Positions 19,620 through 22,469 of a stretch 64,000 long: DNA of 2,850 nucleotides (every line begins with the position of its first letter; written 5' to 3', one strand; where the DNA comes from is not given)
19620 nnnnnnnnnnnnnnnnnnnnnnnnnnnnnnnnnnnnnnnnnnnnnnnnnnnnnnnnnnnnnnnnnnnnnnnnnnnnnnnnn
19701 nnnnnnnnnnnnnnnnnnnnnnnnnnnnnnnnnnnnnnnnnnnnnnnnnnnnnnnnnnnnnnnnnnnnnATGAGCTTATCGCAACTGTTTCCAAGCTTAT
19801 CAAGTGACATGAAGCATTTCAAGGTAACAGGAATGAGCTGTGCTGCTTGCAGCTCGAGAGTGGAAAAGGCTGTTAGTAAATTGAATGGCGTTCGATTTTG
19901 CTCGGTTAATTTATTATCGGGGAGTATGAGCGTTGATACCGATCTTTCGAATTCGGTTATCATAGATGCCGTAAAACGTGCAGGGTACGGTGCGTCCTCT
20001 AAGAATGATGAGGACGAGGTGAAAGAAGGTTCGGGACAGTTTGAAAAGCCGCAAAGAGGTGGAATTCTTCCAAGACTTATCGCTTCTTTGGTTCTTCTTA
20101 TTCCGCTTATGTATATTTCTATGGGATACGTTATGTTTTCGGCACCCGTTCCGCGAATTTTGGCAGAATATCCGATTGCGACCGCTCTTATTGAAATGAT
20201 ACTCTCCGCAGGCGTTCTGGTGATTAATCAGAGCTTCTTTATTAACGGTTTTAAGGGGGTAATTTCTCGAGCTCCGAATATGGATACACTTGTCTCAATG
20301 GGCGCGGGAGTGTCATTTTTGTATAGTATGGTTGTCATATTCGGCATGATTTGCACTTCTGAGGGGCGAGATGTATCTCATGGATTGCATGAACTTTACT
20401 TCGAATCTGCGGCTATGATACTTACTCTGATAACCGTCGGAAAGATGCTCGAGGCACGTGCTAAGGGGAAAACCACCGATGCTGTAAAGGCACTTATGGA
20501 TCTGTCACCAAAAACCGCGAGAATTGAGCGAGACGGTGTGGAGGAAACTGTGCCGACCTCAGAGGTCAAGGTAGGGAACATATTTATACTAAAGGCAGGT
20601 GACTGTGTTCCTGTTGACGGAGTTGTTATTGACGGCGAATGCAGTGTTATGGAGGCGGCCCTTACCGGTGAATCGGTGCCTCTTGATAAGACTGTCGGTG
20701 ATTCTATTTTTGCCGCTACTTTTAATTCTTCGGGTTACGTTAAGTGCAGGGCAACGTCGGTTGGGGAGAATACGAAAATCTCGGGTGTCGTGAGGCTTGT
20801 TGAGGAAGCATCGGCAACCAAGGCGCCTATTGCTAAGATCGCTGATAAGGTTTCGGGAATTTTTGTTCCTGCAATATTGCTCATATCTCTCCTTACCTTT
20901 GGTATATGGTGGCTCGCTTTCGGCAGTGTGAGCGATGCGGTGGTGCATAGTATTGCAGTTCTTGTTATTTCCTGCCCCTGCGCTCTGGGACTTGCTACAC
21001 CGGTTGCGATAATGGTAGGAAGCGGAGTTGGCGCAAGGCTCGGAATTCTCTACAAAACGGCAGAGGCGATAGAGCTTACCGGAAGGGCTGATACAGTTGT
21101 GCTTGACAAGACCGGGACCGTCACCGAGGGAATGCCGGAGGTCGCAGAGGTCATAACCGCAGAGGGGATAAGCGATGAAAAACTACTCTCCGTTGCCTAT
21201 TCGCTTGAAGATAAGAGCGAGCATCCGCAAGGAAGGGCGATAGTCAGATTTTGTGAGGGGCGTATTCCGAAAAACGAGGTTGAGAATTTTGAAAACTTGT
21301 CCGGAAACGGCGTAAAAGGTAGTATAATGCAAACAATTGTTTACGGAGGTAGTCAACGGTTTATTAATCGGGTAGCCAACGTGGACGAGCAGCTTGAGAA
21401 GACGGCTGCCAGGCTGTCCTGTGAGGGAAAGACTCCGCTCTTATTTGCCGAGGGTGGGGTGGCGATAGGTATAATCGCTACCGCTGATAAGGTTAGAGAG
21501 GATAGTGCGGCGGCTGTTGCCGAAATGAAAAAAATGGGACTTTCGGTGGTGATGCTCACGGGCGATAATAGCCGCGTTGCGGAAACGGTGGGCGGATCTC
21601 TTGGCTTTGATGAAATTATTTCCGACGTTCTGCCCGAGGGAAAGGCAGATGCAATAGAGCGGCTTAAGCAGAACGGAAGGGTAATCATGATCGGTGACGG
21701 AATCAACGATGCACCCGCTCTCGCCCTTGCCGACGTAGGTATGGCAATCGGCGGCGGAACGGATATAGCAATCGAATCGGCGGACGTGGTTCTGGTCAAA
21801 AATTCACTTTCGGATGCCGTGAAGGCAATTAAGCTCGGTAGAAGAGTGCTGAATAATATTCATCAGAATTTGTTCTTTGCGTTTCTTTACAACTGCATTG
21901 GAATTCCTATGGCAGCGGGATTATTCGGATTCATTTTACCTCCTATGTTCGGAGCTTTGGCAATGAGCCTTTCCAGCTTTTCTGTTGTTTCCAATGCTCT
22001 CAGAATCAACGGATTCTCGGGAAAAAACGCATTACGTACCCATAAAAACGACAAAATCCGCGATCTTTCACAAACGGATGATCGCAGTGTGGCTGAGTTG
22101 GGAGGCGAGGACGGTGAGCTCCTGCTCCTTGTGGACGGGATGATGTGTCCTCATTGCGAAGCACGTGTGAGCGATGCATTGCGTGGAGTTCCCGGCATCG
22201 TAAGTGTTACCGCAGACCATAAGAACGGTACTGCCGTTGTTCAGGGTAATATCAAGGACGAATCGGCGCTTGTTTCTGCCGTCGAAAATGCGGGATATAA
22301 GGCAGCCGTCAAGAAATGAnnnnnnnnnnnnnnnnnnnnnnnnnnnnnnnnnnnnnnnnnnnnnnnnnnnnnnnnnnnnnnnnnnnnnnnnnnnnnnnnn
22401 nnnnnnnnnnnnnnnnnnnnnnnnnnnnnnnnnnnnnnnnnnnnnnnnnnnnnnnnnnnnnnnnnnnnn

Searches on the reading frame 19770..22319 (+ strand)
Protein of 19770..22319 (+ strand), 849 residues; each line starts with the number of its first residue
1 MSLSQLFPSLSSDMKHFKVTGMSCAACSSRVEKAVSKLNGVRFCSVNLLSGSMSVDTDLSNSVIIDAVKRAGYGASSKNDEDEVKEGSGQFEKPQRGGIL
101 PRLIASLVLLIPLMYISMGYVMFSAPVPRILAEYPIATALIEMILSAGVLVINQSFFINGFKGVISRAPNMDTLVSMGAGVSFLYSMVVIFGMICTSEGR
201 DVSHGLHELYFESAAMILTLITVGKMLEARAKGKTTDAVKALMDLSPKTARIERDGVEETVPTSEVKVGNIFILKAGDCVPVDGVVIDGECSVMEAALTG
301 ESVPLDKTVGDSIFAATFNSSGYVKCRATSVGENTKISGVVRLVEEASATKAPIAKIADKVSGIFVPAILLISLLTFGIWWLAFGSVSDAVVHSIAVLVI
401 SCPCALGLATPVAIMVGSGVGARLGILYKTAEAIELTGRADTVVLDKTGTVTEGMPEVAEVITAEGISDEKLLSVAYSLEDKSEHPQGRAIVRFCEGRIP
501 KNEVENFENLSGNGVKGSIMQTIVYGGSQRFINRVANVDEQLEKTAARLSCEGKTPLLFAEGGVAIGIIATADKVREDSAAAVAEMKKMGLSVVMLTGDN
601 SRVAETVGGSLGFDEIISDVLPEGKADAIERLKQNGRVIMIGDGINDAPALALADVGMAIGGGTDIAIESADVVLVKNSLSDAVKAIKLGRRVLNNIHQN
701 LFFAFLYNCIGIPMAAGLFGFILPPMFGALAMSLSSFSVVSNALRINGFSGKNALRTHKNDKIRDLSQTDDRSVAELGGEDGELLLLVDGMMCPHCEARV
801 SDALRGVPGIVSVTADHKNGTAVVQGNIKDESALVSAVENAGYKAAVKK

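Call 37: search_protein_families(library=pfam, proteins=[window:19770-22319:+], max_evalue=0.01)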
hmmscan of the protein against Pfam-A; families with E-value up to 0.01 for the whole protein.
window:19770-22319:+ (849 aa): 5 families
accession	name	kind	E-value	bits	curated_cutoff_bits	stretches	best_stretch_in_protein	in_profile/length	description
PF00122.25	E1-E2_ATPase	-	4.3e-57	193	28.1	1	245-423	2-180/181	E1-E2 ATPase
PF00702.32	Hydrolase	-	5.7e-33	115.4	26.4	1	441-655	2-191/191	haloacid dehalogenase-like hydrolase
PF00403.32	HMA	-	2.2e-30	105.3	24.8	2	17-73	2-61/62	Heavy-metal-associated domain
PF08282.18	Hydrolase_3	-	4e-05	23.9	20.9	1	635-684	203-251/255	haloacid dehalogenase-like hydrolase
PF12710.13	HAD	-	0.00055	20.8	27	1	575-651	86-188/189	haloacid dehalogenase-like hydrolase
